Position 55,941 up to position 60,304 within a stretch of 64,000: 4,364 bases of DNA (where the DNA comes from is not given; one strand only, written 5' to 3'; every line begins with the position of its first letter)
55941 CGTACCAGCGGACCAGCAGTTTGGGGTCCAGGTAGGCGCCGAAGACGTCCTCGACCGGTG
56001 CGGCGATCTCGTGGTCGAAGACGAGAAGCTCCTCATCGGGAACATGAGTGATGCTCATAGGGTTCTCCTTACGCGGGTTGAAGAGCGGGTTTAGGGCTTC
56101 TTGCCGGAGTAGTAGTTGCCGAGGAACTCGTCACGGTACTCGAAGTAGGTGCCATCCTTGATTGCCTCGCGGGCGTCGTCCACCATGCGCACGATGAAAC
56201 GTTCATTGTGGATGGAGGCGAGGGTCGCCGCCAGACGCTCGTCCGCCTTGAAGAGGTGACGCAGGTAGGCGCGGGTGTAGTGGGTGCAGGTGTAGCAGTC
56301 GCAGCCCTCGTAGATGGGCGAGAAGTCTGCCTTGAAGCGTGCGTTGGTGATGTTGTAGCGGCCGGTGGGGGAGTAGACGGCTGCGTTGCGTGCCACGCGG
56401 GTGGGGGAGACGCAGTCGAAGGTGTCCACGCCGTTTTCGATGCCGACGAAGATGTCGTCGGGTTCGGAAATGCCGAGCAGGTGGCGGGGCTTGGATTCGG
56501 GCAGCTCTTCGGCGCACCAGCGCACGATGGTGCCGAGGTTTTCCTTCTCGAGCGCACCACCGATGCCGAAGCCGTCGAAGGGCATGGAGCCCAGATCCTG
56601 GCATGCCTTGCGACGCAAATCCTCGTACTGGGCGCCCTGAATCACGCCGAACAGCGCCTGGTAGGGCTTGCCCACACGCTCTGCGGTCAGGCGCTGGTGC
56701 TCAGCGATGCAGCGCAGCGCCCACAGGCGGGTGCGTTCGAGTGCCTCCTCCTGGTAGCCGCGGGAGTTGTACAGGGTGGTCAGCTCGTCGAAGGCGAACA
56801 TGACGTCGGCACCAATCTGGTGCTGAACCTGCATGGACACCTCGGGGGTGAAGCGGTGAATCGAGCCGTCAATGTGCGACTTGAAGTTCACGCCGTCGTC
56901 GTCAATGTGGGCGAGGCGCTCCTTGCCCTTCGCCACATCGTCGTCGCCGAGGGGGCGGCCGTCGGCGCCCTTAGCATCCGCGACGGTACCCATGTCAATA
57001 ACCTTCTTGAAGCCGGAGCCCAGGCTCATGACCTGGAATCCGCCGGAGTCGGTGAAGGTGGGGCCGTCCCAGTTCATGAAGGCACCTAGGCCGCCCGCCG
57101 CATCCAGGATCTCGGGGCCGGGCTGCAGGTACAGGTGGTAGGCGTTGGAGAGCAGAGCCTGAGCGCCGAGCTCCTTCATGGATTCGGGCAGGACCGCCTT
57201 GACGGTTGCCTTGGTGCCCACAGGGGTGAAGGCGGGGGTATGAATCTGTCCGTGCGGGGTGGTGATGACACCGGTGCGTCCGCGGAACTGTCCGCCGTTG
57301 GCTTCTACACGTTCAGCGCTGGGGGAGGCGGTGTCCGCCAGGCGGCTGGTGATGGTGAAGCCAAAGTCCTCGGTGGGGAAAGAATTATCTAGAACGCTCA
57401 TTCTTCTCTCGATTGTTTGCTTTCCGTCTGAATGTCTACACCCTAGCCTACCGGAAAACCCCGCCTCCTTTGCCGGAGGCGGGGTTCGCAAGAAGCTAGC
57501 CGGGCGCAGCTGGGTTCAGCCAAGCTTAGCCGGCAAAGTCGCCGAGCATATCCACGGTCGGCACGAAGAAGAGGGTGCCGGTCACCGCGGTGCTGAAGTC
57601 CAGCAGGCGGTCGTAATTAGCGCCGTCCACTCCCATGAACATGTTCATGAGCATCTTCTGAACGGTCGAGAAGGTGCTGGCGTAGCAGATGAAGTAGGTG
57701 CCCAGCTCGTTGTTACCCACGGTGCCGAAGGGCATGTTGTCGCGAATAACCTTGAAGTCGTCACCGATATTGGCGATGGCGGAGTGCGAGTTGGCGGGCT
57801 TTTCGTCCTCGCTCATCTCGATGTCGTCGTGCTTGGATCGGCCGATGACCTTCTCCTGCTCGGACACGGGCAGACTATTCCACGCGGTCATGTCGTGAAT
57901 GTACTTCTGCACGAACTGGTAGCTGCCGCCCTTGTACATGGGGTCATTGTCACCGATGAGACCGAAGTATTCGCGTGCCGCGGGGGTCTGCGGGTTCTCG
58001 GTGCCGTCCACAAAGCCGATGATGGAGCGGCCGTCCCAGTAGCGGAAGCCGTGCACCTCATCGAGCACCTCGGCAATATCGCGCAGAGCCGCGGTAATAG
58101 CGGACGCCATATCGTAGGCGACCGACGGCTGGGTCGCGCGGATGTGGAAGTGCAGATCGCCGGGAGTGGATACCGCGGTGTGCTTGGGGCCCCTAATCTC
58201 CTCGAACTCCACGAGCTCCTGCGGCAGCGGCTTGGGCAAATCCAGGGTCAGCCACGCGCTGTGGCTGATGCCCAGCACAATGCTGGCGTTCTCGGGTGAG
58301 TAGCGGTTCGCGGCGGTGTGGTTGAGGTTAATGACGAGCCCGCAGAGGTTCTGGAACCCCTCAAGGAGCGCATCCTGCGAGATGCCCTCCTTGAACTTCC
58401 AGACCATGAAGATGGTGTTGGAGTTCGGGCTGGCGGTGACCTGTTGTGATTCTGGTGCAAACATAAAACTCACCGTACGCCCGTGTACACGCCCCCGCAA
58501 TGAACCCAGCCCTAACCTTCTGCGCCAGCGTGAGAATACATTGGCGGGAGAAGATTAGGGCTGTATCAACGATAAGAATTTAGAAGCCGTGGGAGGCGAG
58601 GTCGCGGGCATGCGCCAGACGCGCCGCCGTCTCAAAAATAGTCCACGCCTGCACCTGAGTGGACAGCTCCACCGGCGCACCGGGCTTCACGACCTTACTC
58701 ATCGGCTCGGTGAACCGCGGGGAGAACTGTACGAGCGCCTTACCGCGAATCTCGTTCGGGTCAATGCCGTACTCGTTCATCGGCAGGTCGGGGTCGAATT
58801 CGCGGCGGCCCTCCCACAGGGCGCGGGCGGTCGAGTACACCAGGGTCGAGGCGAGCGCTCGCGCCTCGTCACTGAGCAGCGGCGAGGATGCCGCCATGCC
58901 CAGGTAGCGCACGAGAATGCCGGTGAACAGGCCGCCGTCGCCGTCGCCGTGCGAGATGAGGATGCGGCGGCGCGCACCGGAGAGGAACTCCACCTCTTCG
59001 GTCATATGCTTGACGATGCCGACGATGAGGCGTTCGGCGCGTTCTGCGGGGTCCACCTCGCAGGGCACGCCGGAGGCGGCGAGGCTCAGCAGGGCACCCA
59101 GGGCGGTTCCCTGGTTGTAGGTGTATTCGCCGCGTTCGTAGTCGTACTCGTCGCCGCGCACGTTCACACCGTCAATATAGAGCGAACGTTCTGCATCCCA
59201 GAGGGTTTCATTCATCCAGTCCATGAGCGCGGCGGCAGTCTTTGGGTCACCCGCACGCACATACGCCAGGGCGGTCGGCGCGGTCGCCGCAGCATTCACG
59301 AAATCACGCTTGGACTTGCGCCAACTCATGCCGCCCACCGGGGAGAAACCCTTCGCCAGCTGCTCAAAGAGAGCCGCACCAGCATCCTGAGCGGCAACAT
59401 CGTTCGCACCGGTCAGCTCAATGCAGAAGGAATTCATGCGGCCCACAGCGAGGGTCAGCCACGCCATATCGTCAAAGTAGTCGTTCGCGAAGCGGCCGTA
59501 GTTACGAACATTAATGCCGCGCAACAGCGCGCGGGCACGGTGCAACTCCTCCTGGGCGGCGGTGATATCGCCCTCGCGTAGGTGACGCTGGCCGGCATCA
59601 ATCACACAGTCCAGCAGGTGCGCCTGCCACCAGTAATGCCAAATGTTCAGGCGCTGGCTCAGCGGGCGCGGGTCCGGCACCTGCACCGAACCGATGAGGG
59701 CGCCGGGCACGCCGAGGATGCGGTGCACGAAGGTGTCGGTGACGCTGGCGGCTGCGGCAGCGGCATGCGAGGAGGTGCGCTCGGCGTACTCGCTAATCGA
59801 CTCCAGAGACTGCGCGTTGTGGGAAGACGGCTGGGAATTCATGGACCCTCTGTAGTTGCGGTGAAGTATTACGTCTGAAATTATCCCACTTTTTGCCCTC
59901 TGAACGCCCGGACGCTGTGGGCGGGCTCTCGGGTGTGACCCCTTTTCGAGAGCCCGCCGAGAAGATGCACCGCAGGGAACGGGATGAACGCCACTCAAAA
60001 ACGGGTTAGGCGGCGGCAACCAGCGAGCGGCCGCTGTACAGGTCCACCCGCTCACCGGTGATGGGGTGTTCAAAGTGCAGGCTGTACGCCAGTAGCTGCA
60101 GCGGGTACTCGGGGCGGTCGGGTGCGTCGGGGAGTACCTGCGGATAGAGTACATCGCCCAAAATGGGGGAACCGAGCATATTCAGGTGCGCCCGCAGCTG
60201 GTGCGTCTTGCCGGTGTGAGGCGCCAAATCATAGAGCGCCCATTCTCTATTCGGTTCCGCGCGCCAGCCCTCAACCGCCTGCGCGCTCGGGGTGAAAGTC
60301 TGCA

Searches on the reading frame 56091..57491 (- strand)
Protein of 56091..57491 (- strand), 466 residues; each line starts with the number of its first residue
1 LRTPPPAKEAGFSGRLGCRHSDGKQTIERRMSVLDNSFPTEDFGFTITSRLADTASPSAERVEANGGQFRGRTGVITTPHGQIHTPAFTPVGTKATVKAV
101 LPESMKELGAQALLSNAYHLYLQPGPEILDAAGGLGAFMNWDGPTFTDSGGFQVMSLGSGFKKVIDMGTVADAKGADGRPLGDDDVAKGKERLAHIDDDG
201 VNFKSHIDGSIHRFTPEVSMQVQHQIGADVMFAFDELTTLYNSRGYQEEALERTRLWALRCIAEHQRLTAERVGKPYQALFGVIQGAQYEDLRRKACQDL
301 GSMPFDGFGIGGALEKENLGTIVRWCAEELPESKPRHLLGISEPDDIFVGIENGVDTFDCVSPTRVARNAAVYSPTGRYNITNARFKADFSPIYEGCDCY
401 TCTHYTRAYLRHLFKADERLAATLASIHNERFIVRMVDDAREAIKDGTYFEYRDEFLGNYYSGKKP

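Call 54: search_protein_families(library=pfam, proteins=[window:56091-57491:-])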
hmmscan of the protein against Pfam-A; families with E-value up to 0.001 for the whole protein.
window:56091-57491:- (466 aa): 1 family
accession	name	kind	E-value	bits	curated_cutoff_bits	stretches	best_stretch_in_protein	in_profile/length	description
PF01702.25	TGT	-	3.5e-127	424.8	26.3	2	193-461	92-356/357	Queuine tRNA-ribosyltransferase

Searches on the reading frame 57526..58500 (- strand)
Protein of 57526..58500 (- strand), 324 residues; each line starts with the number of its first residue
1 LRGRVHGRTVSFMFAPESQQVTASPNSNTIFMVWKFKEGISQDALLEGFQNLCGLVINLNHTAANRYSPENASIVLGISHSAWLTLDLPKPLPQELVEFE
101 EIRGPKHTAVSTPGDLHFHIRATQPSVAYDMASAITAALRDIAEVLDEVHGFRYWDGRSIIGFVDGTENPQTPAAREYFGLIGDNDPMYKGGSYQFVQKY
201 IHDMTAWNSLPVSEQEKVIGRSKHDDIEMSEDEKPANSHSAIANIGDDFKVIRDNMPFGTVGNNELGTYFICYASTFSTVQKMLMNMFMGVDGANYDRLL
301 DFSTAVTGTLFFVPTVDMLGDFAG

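Call 54: search_protein_families(library=pfam, proteins=[window:57526-58500:-])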
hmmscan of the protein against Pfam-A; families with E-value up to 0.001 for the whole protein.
window:57526-58500:- (324 aa): 2 families
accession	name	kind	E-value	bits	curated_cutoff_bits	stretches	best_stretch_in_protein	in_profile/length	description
PF20628.3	Dyp_perox_C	-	2.6e-53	180.6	20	1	157-317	2-165/166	Dyp-type peroxidase, C-terminal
PF04261.18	Dyp_perox_N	-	9e-21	74.8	20.4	1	22-153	5-146/146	Dyp-type peroxidase, N-terminal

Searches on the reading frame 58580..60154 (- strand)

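Call 54: search_protein_families(library=pfam, proteins=[window:58580-60154:-])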
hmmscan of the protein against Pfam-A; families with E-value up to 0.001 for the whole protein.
window:58580-60154:- (524 aa): 1 family
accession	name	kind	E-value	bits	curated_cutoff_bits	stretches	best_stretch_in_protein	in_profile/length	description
PF03663.20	Glyco_hydro_76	-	3.6e-14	53.5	25.9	1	162-446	32-313/366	Glycosyl hydrolase family 76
